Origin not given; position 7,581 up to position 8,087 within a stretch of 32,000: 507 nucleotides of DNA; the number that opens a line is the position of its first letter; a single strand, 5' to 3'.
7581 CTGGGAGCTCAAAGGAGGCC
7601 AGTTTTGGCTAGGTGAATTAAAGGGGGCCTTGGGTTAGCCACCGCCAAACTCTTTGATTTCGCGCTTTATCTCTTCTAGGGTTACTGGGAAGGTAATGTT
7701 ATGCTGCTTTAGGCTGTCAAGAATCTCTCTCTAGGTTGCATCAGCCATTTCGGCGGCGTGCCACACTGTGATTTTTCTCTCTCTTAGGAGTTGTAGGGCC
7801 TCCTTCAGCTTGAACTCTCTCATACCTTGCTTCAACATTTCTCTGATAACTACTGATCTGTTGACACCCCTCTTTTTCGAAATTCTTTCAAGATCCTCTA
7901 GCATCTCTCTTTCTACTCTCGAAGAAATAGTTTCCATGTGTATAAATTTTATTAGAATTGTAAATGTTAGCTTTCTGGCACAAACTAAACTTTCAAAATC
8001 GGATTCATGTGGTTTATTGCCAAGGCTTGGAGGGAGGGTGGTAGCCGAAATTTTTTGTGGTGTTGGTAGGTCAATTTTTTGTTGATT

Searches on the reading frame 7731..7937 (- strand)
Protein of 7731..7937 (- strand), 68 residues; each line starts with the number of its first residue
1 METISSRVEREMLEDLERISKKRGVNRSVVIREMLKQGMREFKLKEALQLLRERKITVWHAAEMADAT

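Call 10: search_protein_families(library=pfam, proteins=[window:7731-7937:-], max_evalue=0.1)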
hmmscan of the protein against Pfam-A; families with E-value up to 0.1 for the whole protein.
window:7731-7937:- (68 aa): 3 families
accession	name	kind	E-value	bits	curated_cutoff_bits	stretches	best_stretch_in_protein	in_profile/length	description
PF01402.27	RHH_1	-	2.3e-06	27.8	20.5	1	7-37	5-35/39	Ribbon-helix-helix protein, copG family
PF12651.13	RHH_3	-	7.5e-05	23.1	21.6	1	4-36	5-37/44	Ribbon-helix-helix domain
PF12441.14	CopG_antitoxin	-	0.0026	18.9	28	1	2-37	43-78/79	CopG antitoxin of type II toxin-antitoxin system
